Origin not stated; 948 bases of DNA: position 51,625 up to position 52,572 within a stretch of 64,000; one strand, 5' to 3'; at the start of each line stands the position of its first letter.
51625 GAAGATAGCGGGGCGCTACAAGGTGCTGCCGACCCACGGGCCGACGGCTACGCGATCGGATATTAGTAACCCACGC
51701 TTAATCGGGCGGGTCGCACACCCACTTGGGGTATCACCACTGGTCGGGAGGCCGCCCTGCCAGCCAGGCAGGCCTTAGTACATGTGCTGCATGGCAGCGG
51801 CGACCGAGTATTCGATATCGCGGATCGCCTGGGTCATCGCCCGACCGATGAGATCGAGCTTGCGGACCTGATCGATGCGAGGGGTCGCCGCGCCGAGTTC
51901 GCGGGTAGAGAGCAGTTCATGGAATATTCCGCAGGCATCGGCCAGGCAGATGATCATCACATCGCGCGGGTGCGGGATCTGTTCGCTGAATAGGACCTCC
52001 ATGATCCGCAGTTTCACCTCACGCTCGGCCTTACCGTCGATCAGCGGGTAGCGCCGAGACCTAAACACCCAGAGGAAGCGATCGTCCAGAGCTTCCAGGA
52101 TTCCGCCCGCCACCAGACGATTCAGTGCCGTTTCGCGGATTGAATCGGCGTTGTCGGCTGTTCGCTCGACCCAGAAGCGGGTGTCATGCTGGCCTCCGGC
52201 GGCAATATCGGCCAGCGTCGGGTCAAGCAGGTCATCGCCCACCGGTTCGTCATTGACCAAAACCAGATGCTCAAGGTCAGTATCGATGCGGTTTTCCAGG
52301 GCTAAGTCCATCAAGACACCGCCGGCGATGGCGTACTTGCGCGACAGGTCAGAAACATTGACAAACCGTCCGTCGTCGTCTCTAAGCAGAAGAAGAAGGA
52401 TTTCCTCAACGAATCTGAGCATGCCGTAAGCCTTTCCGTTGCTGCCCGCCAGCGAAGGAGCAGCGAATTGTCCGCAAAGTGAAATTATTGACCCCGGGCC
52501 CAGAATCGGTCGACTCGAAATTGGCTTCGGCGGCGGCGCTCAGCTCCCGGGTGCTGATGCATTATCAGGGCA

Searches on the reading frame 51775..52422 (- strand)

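Call 69: search_protein_families(library=pfam, proteins=[window:51775-52422:-], max_evalue=0.001)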
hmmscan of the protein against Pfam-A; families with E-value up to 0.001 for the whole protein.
window:51775-52422:- (215 aa): 1 family
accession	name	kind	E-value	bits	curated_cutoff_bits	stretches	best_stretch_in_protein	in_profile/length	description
PF05719.16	GPP34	-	2.2e-40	139.3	29.1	1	6-202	3-200/201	Golgi phosphoprotein 3 (GPP34)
